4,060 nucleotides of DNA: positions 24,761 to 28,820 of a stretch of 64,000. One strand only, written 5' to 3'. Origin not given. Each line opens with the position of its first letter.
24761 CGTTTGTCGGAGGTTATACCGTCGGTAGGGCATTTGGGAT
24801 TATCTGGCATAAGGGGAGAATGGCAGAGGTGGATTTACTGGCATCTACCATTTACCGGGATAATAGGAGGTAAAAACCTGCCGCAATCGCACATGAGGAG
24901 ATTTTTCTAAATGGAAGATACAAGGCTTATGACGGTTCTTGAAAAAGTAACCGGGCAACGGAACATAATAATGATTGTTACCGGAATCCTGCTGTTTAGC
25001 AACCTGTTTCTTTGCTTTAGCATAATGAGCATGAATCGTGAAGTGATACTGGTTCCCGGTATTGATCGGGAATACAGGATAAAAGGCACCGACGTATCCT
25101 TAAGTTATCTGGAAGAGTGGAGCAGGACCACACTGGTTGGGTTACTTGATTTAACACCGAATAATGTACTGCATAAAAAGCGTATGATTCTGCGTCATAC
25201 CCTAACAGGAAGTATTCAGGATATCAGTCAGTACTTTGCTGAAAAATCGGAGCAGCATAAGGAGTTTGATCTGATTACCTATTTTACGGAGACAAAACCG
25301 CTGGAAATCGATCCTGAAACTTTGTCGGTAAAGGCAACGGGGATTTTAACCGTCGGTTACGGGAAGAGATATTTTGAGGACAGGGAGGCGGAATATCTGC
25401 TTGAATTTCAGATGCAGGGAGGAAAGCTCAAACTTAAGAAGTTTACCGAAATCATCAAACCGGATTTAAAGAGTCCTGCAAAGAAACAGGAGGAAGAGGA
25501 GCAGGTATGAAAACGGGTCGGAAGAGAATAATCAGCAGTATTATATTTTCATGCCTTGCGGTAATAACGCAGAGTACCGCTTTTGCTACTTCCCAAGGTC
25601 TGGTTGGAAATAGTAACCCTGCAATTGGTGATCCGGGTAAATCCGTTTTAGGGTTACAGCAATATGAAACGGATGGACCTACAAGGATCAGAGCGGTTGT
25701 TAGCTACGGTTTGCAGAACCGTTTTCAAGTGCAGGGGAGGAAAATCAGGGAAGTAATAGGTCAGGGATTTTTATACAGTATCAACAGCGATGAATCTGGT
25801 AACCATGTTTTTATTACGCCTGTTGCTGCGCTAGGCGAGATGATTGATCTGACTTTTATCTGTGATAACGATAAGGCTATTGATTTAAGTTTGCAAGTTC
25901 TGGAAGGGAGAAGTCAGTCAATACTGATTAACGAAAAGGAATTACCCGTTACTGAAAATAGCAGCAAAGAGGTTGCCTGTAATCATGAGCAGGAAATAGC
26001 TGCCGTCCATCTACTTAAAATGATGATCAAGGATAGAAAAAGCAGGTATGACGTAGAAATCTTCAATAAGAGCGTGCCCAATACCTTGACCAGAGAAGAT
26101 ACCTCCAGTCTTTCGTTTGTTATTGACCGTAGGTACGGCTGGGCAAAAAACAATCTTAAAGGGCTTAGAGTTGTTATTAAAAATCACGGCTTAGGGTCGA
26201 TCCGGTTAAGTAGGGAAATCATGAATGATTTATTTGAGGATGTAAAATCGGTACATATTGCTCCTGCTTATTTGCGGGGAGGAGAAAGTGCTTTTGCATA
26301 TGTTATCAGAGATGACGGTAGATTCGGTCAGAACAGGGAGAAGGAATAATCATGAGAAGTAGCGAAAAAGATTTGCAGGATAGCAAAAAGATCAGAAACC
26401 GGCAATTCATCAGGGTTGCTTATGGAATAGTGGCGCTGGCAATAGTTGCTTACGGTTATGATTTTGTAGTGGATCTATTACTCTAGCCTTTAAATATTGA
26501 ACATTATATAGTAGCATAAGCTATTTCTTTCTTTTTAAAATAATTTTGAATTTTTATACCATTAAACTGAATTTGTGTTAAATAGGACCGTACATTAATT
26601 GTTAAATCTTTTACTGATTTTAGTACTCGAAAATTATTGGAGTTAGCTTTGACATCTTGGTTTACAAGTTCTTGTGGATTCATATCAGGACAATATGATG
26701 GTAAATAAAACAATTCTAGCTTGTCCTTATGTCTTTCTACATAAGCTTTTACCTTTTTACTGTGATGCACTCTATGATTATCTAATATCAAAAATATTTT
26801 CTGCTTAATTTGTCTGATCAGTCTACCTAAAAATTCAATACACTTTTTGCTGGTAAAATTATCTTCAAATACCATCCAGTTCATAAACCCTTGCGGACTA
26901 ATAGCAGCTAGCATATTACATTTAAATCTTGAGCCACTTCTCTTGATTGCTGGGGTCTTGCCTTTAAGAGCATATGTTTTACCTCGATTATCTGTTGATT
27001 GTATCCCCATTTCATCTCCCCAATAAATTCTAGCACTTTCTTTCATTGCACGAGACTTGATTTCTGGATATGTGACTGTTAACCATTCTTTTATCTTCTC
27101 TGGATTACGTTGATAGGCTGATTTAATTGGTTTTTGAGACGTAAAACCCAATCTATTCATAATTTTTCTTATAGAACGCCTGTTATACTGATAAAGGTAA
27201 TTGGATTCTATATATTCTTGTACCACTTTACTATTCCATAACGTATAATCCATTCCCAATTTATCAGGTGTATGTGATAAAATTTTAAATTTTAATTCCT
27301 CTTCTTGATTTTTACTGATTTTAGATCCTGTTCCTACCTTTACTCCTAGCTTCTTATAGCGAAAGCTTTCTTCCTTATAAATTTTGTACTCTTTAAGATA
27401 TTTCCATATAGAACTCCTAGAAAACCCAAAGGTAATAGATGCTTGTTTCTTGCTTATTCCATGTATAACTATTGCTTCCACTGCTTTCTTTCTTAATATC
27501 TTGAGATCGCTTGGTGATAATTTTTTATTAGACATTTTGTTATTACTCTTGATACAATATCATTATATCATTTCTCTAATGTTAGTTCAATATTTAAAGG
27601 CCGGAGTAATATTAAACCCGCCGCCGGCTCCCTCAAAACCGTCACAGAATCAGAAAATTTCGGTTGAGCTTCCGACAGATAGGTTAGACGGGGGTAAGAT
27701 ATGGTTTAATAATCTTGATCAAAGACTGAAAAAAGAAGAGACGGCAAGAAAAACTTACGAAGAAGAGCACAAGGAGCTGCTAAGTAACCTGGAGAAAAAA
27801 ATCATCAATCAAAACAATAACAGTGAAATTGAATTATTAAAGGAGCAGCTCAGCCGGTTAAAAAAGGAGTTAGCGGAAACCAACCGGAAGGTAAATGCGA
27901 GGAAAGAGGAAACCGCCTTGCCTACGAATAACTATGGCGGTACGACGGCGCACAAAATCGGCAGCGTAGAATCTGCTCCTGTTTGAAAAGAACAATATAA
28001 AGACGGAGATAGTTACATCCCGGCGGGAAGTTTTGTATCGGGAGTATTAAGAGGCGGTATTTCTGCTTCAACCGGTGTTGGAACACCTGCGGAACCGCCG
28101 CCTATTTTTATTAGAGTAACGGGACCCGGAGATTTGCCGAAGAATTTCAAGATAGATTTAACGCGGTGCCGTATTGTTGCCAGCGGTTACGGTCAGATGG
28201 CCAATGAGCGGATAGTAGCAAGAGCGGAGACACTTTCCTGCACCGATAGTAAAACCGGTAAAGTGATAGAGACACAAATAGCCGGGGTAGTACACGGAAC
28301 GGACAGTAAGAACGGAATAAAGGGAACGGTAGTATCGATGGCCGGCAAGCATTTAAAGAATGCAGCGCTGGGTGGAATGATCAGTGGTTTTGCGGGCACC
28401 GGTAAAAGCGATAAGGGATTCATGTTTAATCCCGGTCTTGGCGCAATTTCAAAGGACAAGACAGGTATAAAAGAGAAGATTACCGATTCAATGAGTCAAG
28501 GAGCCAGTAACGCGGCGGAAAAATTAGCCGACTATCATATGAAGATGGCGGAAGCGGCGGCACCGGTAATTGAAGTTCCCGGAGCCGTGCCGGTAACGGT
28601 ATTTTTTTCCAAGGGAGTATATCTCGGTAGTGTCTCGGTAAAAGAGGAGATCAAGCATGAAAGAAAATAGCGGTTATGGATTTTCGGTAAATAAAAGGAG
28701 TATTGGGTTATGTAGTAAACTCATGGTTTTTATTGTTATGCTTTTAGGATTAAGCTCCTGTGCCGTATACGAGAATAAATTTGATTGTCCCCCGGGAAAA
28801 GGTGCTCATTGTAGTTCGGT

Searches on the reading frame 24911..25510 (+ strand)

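Call 47: search_protein_families(library=pfam, proteins=[window:24911-25510:+], max_evalue=0.001)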
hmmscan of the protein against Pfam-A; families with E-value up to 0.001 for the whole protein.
window:24911-25510:+ (199 aa): 1 family
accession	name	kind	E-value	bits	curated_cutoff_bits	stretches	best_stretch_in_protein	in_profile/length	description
PF05309.16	TraE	-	4.7e-28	98.3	24.8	1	8-180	8-182/182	TraE protein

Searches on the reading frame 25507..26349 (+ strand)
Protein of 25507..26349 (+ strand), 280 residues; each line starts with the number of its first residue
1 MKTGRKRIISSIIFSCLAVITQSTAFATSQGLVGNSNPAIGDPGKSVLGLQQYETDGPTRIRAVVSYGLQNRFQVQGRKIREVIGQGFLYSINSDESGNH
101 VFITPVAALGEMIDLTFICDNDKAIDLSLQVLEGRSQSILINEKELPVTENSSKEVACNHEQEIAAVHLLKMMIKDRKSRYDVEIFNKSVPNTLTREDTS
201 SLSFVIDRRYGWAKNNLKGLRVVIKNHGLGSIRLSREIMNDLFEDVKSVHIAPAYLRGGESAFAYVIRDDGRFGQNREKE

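Call 47: search_protein_families(library=pfam, proteins=[window:25507-26349:+], max_evalue=0.001)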
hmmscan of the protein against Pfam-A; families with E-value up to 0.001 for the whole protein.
window:25507-26349:+ (280 aa): 1 family
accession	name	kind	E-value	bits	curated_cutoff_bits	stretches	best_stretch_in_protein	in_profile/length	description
PF06586.17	TraK_N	-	3e-05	24.7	24.8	1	61-144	8-95/100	TraK N-terminal domain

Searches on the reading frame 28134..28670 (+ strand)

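Call 47: search_protein_families(library=pfam, proteins=[window:28134-28670:+], max_evalue=0.001)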
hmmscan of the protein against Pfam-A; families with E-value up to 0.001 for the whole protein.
window:28134-28670:+ (178 aa): 1 family
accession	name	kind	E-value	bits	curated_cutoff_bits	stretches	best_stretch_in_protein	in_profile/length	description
PF03743.19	TrbI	-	1.8e-18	67.5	35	1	2-163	44-187/188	Bacterial conjugation TrbI-like protein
